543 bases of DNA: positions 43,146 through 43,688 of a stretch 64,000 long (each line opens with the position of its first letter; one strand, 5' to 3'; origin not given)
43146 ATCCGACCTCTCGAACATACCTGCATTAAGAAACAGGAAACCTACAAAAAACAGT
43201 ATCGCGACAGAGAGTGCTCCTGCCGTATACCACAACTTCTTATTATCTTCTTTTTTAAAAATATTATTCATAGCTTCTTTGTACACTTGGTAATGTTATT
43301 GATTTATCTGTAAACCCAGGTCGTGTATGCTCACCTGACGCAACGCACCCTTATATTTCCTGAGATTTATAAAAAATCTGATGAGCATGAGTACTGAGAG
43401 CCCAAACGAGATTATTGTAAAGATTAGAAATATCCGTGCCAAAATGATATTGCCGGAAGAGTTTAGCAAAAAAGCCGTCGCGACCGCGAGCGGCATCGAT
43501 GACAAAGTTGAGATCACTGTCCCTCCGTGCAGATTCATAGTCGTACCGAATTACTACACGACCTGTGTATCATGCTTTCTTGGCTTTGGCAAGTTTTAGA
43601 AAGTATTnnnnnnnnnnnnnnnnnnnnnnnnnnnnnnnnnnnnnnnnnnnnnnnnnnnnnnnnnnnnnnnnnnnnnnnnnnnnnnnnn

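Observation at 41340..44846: icaADB-like poly-N-acetylglucosamine module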

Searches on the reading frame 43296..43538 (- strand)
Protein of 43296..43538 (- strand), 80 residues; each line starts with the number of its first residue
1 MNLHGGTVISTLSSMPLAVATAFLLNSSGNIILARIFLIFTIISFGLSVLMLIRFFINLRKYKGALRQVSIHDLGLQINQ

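Call 3: search_protein_families(library=pfam, proteins=[window:43296-43538:-], max_evalue=0.01)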
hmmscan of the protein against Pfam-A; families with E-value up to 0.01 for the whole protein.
window:43296-43538:- (80 aa): 0 families

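Call 4: search_protein_families(library=ncbifam, proteins=[window:43296-43538:-], max_evalue=0.01)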
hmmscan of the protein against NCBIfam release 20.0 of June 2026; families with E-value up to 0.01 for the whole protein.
window:43296-43538:- (80 aa): 1 family
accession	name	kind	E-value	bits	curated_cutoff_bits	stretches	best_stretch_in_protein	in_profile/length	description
NF045996.1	MAG0920_fam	subfamily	0.0016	17.9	43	1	12-64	77-131/232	MAG0920 family protein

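Call 25: find_homologous_proteins(query=A3, max_evalue=0.001)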
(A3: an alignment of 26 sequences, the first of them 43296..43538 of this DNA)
Query A3 (26 sequences) (80 aa, profile of the alignment): 71 proteins with E <= 0.001 among 3152 candidates.
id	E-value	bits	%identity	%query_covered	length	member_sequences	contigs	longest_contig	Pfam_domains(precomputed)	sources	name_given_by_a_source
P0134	3.2e-17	80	32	79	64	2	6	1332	-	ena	-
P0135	1.3e-16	78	-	-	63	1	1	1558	-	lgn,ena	-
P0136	1.5e-16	78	31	75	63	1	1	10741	-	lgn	-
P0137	1.6e-16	78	-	-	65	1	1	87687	-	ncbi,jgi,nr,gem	ncbi:hypothetical protein C4564_04500 [Candidatus Microgenomates bacterium]|nr:MAG: hypothetical pro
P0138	1.9e-16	77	27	28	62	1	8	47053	-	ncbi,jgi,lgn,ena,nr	ncbi:MAG TPA: hypothetical protein PLD77_01545 [Candidatus Dojkabacteria bacterium]|nr:hypothetical 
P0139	2.1e-16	77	25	70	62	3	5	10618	-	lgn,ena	-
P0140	7.9e-16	75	-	-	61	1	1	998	-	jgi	jgi:hypothetical protein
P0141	9.6e-16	75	-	-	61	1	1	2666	-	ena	-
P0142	1.0e-15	75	-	-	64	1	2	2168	-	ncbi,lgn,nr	ncbi:MAG TPA: hypothetical protein VG935_03645 [Patescibacteria group bacterium]|nr:hypothetical pro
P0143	1.8e-15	74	-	-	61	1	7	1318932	-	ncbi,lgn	-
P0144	2.6e-15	74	31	59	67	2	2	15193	-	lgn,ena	-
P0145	3.4e-15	73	-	-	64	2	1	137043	-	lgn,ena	-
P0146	3.9e-15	73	-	-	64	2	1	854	-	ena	-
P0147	4.1e-15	73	-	-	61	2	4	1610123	-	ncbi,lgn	-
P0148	4.1e-15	73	-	-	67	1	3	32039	-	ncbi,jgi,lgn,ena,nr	ncbi:hypothetical protein KJ596_04235 [Patescibacteria group bacterium]|nr:hypothetical protein [Pat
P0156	1.5e-14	71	32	73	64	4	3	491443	-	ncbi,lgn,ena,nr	ncbi:MAG TPA: hypothetical protein PKA38_02825 [Candidatus Levybacteria bacterium]|nr:hypothetical p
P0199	1.5e-6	46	-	-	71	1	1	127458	-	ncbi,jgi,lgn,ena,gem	ncbi:MAG: hypothetical protein WC659_00880 [Patescibacteria group bacterium]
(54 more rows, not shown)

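Call 27: list_cluster_members(proteins=[window:43296-43538:-, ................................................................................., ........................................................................, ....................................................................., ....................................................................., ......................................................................, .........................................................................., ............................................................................])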
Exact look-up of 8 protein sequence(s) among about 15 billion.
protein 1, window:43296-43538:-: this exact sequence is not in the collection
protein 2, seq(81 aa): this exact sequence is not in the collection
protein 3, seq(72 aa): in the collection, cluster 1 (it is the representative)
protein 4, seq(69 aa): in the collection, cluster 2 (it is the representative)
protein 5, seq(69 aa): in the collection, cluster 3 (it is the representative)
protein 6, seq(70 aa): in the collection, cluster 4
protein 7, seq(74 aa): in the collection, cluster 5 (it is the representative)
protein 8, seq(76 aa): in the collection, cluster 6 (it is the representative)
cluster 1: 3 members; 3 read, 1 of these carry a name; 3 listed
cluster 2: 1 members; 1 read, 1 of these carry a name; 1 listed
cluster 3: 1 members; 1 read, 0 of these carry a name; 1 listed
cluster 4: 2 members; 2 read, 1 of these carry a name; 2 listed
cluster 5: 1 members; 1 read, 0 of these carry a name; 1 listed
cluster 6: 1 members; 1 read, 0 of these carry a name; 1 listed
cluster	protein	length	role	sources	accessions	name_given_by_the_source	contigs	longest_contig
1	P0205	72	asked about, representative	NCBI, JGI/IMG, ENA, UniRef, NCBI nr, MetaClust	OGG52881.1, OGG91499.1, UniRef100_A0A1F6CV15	hypothetical protein A3H16_03380 [Candidatus Kaiserbacteria bacterium ... | Uncharacterized protein n=2 Tax=Candidatus Kaiseribacteriota TaxID=1752734 ... | MAG: hypothetical protein A2851_04305 [Candidatus Kaiserbacteria bacterium ...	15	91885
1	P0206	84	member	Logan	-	-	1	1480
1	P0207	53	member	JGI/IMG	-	-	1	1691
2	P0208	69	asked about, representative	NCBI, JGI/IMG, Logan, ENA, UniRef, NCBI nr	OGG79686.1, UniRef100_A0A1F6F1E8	hypothetical protein A3A39_01815 [Candidatus Kaiserbacteria bacterium ... | Uncharacterized protein n=1 Tax=Candidatus Kaiserbacteria bacterium ... | MAG: hypothetical protein A3A39_01815 [Candidatus Kaiserbacteria bacterium ...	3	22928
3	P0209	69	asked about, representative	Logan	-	-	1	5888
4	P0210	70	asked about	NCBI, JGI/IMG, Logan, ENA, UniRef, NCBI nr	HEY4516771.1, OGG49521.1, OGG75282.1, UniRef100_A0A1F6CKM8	hypothetical protein A2763_00995 [Candidatus Kaiserbacteria bacterium ... | Uncharacterized protein n=1 Tax=Candidatus Kaiserbacteria bacterium ... | MAG: hypothetical protein A2763_00995 [Candidatus Kaiserbacteria bacterium ...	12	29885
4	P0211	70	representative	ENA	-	-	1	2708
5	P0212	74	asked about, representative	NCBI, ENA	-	-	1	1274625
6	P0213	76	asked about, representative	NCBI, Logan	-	-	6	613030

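Call 45: search_protein_families(library=ncbifam, alignment_id=A3, max_evalue=1)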
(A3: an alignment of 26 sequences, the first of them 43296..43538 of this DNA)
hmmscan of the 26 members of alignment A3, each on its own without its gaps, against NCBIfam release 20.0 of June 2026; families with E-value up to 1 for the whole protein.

A. member 1, window:43296-43538:- (80 aa): 1 family
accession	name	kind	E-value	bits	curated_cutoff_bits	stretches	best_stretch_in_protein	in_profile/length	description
NF045996.1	MAG0920_fam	subfamily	0.0016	17.9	43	1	12-64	77-131/232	MAG0920 family protein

B. families by the number of members that match (of 26 scanned): 11 families
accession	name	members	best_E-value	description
NF045996.1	MAG0920_fam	3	0.0016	MAG0920 family protein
TIGR04561.1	membra_charge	2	0.034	TIGR04561 family membrane protein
NF042915.1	MAB_1171c_fam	2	0.053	MAB_1171c family putative transporter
NF053722.1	Cg1360_fam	1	0.00047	Cg1360 family ATP-synthase-associated protein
NF041554.1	SA1362_fam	1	0.0095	SA1362 family protein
NF000142.1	vanZ-Pt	1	0.03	glycopeptide resistance protein VanZ-Pt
NF006218.0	PRK08343.1-4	1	0.035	preprotein translocase subunit SecD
NF053845.1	CoaP_CTERM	1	0.092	choice-of-anchor protein CoaP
NF033634.1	SLATT_1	1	0.094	SLATT domain-containing protein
TIGR01333.1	cyt_b559_beta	1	0.11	cytochrome b559 subunit beta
NF006527.0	PRK08990.1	1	0.16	flagellar motor protein PomA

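Call 66: find_encoding_contigs(protein=P0156, flank=6000, max_places=1)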
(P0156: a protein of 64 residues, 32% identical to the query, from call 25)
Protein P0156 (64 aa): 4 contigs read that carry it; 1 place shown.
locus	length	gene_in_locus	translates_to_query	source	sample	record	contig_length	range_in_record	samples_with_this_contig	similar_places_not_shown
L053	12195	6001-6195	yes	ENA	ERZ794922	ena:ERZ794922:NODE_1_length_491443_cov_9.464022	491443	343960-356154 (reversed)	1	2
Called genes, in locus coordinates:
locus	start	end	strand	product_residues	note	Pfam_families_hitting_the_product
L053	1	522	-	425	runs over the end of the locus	PF11104:PilM_2 (faint), PF14450:FtsA (weak), PF02491:SHS2_FTSA, PF14450:FtsA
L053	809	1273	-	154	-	-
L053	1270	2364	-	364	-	PF03033:Glyco_transf_28, PF04101:Glyco_tran_28_C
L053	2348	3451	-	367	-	PF01098:FTSW_RODA_SPOVE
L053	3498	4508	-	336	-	PF00953:Glycos_transf_4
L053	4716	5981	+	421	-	PF00535:Glycos_transf_2, PF13641:Glyco_tranf_2_3, PF01644:Chitin_synth_1 (faint), PF03142:Chitin_synth_2 (faint), PF13506:Glyco_transf_21, PF13632:Glyco_trans_2_3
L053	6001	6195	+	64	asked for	-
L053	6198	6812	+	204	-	PF04203:Sortase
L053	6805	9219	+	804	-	PF01522:Polysacc_deac_1, PF16671:ACD (faint)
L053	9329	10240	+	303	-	-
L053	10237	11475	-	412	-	PF00483:NTP_transferase, PF12804:NTP_transf_3, PF25084:LbH_EIF2B, PF00132:Hexapep (faint), PF25087:GMPPB_C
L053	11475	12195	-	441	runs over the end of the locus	PF00275:EPSP_synthase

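Call 67: find_encoding_contigs(protein=P0137, flank=6000, max_places=1)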
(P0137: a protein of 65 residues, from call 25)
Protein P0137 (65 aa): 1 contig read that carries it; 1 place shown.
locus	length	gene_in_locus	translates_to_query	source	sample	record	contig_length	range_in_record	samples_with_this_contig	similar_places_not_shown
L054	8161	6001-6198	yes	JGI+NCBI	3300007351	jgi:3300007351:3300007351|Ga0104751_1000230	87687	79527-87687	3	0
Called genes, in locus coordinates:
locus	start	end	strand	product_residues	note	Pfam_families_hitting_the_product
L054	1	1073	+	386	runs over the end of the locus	-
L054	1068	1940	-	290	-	-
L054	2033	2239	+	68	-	-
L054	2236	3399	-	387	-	PF00535:Glycos_transf_2, PF04138:GtrA_DPMS_TM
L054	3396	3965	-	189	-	PF04893:Yip1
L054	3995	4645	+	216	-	PF01746:tRNA_m1G_MT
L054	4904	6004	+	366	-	PF00535:Glycos_transf_2, PF13641:Glyco_tranf_2_3, PF13506:Glyco_transf_21, PF01644:Chitin_synth_1 (faint), PF03142:Chitin_synth_2 (weak), PF13632:Glyco_trans_2_3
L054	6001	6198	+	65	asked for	-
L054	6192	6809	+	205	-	PF04203:Sortase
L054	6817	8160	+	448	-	?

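Call 68: find_encoding_contigs(protein=P0199, flank=6000, max_places=1)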
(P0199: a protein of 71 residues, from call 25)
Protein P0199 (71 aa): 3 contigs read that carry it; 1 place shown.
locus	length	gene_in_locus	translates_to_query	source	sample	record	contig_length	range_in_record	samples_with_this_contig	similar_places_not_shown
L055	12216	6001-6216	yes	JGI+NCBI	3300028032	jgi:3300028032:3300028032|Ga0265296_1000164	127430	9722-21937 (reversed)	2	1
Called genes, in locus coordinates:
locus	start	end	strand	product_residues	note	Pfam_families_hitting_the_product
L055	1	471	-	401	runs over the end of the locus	-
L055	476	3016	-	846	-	PF00932:LTD, PF01336:tRNA_anti-codon (faint)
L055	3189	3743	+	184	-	PF08242:Methyltransf_12 (weak), PF13649:Methyltransf_25 (weak)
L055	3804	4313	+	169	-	PF00149:Metallophos, PF12850:Metallophos_2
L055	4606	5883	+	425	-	PF13641:Glyco_tranf_2_3, PF00535:Glycos_transf_2, PF13506:Glyco_transf_21, PF13632:Glyco_trans_2_3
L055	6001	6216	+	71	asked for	-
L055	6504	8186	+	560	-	-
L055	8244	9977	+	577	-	PF00041:fn3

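Call 69: search_protein_families(library=ncbifam, proteins=[L053:6198-6812:+, L054:6192-6809:+], max_evalue=0.01)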
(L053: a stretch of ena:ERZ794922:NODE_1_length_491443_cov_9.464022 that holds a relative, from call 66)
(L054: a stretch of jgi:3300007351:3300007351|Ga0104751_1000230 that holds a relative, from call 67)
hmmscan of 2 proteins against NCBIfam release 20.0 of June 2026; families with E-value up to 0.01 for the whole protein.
L053:6198-6812:+ (204 aa): 7 families
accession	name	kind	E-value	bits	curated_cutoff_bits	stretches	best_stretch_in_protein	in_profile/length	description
NF033747.1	class_E_sortase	subfamily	1.8e-12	47.5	160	1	88-196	89-207/211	class E sortase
TIGR01076.1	sortase_fam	subfamily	2.7e-10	40.1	39.35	1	77-195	8-128/136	sortase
NF033745.1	class_C_sortase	subfamily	6.2e-09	35.9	160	1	115-192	136-218/220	class C sortase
NF033748.1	class_F_sortase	subfamily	2.8e-08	33.5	166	1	120-189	66-143/155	class F sortase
NF033746.1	class_D_sortase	subfamily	9.2e-08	32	165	1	93-195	31-134/135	class D sortase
NF058671.1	sortase_SrtD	exception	2.1e-07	30.8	140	1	94-193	86-186/187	class D sortase, LPxTATN-specific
TIGR03784.1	marine_sortase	equivalog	4e-05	23.3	158.25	1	108-191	86-173/174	class GN sortase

L054:6192-6809:+ (205 aa): 7 families
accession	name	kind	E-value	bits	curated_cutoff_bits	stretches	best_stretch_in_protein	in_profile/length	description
NF033747.1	class_E_sortase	subfamily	6.1e-11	42.6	160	1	62-199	65-209/211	class E sortase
TIGR01076.1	sortase_fam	subfamily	9.8e-07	28.6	39.35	1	98-194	25-126/136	sortase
NF058671.1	sortase_SrtD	exception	7.6e-06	25.7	140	1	97-194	88-186/187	class D sortase, LPxTATN-specific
NF033746.1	class_D_sortase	subfamily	8.3e-06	25.7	165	1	97-195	34-133/135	class D sortase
TIGR03784.1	marine_sortase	equivalog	0.00025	20.7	158.25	1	108-180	85-156/174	class GN sortase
NF033745.1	class_C_sortase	subfamily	0.00027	20.8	160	1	126-190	149-215/220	class C sortase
NF033748.1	class_F_sortase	subfamily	0.0019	17.8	166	1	128-188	77-141/155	class F sortase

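Call 70: search_protein_families(library=pfam, alignment_id=A3, max_evalue=1)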
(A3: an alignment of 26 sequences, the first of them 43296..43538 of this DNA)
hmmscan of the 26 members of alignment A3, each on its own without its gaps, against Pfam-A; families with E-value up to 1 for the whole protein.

A. member 1, window:43296-43538:- (80 aa): 0 families

B. families by the number of members that match (of 26 scanned): 20 families
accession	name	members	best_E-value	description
PF16237.10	DUF4896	5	0.011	Domain of unknown function (DUF4896)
PF14015.11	DUF4231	4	0.036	Protein of unknown function (DUF4231)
PF00335.26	Tetraspanin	2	0.014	Tetraspanin family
PF00737.25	PsbH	2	0.017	Photosystem II 10 kDa phosphoprotein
PF14880.11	COX14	1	0.014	Cytochrome oxidase c assembly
PF14163.11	SieB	1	0.022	Super-infection exclusion protein B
PF17909.6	Htr2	1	0.023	Htr2 transmembrane domain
PF10283.14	zf-CCHH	1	0.025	PBZ domain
PF12420.13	DUF3671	1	0.051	Fam-L, Fam-M like protein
PF19589.4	DUF6095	1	0.054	Family of unknown function (DUF6095)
PF19219.5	CoV_NSP15_N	1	0.065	Coronavirus replicase NSP15, N-terminal oligomerisation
PF15957.10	Comm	1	0.071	Commissureless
PF06380.16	DUF1072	1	0.084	Protein of unknown function (DUF1072)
PF07332.16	Phage_holin_3_6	1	0.11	Putative Actinobacterial Holin-X, holin superfamily III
PF15183.11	MRAP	1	0.12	Melanocortin-2 receptor accessory protein family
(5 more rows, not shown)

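Call 77: search_protein_representatives(alignment_id=A5)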
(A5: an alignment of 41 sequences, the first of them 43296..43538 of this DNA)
Query: 41 sequences, 64 profile positions. Proteins with E-value up to 0.001 (for the whole library): 65; up to 1e-10: 37; up to 1e-30: 0. The best 65 are listed.
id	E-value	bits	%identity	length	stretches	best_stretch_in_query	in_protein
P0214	1.6e-23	98.7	-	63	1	1-62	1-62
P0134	3.3e-23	97.8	-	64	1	1-63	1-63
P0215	1.2e-22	95.9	-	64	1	1-63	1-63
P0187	3.7e-21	91.2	-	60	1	1-60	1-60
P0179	4.2e-21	91.0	-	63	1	1-61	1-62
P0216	4.1e-20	87.9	-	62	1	1-61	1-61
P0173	7.2e-20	87.1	-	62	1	1-62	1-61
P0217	2.5e-19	85.3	-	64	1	1-62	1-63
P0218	4.8e-19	84.4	-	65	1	1-62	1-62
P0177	5.7e-19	84.2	-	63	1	1-62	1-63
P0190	1.7e-18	82.7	-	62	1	1-60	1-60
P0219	7.9e-18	80.5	-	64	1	1-63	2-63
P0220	3.2e-17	78.6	-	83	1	1-62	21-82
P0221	5.6e-17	77.8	-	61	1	1-61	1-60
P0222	9.6e-17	77.1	-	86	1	1-60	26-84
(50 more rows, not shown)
